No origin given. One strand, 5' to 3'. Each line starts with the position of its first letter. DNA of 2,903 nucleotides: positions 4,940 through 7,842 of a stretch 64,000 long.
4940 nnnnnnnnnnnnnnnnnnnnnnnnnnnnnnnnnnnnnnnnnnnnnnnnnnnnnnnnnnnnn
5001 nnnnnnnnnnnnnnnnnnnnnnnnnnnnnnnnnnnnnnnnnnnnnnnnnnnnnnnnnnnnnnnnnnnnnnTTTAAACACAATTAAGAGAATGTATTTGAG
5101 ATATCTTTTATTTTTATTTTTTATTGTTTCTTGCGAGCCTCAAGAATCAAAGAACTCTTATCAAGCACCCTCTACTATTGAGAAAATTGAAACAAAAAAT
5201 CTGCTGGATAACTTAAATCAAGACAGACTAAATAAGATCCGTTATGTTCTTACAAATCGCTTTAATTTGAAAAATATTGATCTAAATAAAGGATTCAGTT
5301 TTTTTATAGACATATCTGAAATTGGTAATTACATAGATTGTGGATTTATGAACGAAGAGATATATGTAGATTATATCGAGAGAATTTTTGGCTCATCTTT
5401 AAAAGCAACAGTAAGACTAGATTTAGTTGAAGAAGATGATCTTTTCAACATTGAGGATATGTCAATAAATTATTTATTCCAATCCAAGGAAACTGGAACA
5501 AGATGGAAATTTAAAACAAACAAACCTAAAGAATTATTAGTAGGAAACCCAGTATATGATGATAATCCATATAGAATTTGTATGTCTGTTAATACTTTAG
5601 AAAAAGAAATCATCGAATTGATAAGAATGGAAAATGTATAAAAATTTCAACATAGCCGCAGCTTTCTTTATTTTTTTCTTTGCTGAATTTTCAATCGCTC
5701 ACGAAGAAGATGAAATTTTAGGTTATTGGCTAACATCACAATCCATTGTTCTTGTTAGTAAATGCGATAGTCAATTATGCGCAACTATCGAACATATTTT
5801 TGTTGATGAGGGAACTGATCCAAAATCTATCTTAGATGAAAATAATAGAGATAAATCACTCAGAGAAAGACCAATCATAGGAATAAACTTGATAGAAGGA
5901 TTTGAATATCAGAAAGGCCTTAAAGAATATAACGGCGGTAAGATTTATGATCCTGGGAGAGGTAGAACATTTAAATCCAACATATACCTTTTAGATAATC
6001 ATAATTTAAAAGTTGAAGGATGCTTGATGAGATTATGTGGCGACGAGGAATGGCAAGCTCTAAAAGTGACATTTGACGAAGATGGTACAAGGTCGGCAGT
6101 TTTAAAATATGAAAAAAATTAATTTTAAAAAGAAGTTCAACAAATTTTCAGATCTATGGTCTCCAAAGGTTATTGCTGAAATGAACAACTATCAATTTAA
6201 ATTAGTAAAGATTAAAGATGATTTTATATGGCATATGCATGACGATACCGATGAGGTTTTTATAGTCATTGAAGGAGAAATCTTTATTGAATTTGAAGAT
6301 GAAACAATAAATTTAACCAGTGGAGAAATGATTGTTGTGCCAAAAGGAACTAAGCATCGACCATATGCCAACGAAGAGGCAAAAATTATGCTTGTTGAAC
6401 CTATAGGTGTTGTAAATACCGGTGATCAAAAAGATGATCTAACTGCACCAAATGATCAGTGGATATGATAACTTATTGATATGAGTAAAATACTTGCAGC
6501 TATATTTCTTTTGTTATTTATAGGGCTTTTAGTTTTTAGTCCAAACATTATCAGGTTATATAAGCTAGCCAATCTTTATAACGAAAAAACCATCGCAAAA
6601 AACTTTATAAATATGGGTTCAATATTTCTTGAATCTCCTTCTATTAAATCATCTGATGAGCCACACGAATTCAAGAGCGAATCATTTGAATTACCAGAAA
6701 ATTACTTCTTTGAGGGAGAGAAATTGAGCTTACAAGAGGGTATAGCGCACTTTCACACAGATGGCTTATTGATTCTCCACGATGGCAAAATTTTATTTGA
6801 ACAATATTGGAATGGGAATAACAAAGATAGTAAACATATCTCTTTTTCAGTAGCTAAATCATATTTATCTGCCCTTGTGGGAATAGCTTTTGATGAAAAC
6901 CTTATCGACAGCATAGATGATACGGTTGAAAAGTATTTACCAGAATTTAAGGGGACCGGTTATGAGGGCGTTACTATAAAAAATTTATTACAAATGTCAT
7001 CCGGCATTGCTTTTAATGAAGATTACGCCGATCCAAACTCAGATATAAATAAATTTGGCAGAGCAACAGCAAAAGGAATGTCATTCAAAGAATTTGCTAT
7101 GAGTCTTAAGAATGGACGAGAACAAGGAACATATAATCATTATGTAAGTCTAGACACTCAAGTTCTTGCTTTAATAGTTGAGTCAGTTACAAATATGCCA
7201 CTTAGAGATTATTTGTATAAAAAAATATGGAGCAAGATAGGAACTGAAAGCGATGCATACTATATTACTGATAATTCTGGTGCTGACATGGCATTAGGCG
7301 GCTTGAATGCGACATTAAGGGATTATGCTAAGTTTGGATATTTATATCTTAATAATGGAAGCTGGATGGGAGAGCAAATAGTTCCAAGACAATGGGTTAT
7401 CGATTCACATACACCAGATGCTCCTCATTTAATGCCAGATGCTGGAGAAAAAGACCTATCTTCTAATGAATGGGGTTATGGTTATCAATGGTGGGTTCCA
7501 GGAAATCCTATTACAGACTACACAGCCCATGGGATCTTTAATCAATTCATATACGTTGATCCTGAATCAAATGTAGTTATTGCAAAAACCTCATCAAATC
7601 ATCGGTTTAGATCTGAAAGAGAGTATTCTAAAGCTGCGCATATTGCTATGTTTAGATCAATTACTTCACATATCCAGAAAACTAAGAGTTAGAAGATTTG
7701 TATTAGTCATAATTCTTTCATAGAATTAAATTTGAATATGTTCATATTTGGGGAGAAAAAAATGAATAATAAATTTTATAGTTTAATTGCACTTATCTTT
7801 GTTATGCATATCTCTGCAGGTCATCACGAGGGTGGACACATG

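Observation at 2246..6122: Co-directional extracytoplasmic cluster built almost entirely from uncharacterised families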

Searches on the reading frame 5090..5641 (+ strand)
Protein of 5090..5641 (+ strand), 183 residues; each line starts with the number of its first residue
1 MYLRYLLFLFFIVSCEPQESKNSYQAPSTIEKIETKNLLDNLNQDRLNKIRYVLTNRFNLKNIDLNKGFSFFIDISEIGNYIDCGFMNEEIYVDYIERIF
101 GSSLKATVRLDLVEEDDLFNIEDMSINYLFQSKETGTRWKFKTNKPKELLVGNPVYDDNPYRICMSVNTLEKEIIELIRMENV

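Call 8: search_protein_families(library=pfam, proteins=[window:5090-5641:+], max_evalue=0.01)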
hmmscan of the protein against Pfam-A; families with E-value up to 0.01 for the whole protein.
window:5090-5641:+ (183 aa): 0 families

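Call 9: search_protein_families(library=ncbifam, proteins=[window:5090-5641:+], max_evalue=0.01)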
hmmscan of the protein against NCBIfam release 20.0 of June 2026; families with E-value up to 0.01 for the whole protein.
window:5090-5641:+ (183 aa): 0 families

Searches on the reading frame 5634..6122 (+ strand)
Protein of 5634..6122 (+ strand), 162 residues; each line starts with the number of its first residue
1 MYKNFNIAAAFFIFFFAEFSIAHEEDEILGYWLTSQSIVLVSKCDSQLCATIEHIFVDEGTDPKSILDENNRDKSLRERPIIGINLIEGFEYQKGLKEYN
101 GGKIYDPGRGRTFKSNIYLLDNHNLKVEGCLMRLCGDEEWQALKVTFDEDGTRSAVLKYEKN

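Call 8: search_protein_families(library=pfam, proteins=[window:5634-6122:+], max_evalue=0.01)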
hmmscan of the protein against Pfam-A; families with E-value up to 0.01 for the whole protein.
window:5634-6122:+ (162 aa): 1 family
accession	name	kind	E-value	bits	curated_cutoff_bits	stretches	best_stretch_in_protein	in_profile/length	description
PF09917.15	DUF2147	-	3.3e-23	82.9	27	1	30-141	1-111/112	Uncharacterized protein conserved in bacteria (DUF2147)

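Call 9: search_protein_families(library=ncbifam, proteins=[window:5634-6122:+], max_evalue=0.01)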
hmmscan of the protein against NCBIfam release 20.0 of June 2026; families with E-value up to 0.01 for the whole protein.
window:5634-6122:+ (162 aa): 0 families

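Call 66: search_solved_structures(query=window:5634-6122:+, max_evalue=1, show_alignments=1)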
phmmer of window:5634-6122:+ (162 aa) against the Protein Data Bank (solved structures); distinct sequences matched with E-value up to 1: 0.

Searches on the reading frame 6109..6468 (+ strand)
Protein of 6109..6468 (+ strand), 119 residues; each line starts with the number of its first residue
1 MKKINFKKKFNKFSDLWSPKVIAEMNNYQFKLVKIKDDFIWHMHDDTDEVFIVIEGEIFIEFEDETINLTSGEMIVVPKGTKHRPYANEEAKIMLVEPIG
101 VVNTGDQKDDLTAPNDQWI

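Call 8: search_protein_families(library=pfam, proteins=[window:6109-6468:+], max_evalue=0.01)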
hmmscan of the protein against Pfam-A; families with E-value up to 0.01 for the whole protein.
window:6109-6468:+ (119 aa): 11 families
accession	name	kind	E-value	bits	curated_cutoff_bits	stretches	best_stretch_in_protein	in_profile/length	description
PF07883.17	Cupin_2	-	1.1e-12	47.9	27.2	1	38-93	10-66/70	Cupin domain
PF01050.24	MannoseP_isomer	-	2e-06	28.4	23.6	1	20-89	20-91/116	Mannose-6-phosphate isomerase C-terminal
PF06249.18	EutQ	-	5.1e-06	26.8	21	1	30-96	79-144/152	Ethanolamine utilisation protein EutQ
PF05899.18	Cupin_3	-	2.7e-05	24.2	23.5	1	41-82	19-61/74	EutQ-like cupin domain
PF02311.25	AraC_binding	-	4.5e-05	23.7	21.1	1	37-86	14-62/135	AraC-like ligand binding domain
PF00190.28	Cupin_1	-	5.9e-05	23.1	22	1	42-107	49-121/151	Cupin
PF03079.20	ARD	-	0.0001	23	27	1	23-93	72-143/157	ARD/ARD' family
PF21621.3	MPI_cupin_dom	-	0.00028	21.2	27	1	26-82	9-64/79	Mannose-6-phosphate isomerase, cupin domain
PF16867.11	DMSP_lyase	-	0.0038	17.4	27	1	42-88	111-156/162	Dimethlysulfonioproprionate lyase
PF12852.13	Cupin_6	-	0.0054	17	26.7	1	49-99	36-88/183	Cupin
PF22200.2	ExsA_N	-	0.0096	16.7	27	0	50-81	3-34/136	ExsA N-terminal regulatory domain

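Call 9: search_protein_families(library=ncbifam, proteins=[window:6109-6468:+], max_evalue=0.01)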
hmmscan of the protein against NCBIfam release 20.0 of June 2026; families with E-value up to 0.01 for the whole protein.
window:6109-6468:+ (119 aa): 8 families
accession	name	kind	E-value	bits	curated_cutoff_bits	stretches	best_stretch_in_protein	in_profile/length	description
NF009763.0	PRK13264.1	equivalog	4.4e-05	23.5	220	1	42-98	50-110/178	3-hydroxyanthranilate 3,4-dioxygenase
TIGR03037.1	anthran_nbaC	equivalog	0.00013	22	145.95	1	42-98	43-103/159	3-hydroxyanthranilate 3,4-dioxygenase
TIGR00218.1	manA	equivalog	0.0005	19.3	116.2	1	18-81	282-344/359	mannose-6-phosphate isomerase, class I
TIGR01479.1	GMP_PMI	equivalog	0.00054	18.9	372.95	1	21-96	368-445/467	mannose-1-phosphate guanylyltransferase/mannose-6-phosphate isomerase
NF012001.0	PRK15457.1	equivalog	0.0011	18.8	193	1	46-82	174-210/233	ethanolamine utilization acetate kinase EutQ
NF049940.1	MandnitrLy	equivalog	0.0016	18.2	140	1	40-92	49-101/130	(R)-mandelonitrile lyase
NF007408.0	PRK09943.1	equivalog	0.0084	15.7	211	1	44-93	125-173/185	HTH-type transcriptional regulator PuuR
TIGR04366.1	cupin_WbuC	subfamily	0.0098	15.8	42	0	42-69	50-83/132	WbuC family cupin fold metalloprotein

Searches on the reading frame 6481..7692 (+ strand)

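Call 8: search_protein_families(library=pfam, proteins=[window:6481-7692:+], max_evalue=0.01)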
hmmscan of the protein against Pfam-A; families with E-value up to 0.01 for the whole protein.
window:6481-7692:+ (403 aa): 1 family
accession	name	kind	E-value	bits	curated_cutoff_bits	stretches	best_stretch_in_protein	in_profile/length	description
PF00144.29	Beta-lactamase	-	5.1e-33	115.1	27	1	92-373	15-310/329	Beta-lactamase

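Call 9: search_protein_families(library=ncbifam, proteins=[window:6481-7692:+], max_evalue=0.01)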
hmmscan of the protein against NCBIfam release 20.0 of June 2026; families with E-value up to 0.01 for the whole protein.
window:6481-7692:+ (403 aa): 6 families
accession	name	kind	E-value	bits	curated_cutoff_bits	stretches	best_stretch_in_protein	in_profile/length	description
NF045925.1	3-sucCA_synth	equivalog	2.9e-25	88.7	800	1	95-370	59-309/498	3-succinylated cholic acid synthase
NF002968.0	PRK03642.1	equivalog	8.4e-07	28.1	385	1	144-254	123-236/432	penicillin binding protein PBP4B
NF038269.1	lipase_LipE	equivalog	8.2e-06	25.2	750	1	117-264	86-226/407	lipase LipE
NF050810.1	blaCHC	exception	0.0017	17.2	780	1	123-265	83-212/387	CHC family extended-spectrum class C beta-lactamase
NF000423.2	blaSRT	exception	0.0019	17.5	860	1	123-194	80-151/378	SRT/SST family class C beta-lactamase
NF041663.1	ampC_Sliq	exception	0.0019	17.1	860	1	123-257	80-201/378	cephalosporin-hydrolyzing class C beta-lactamase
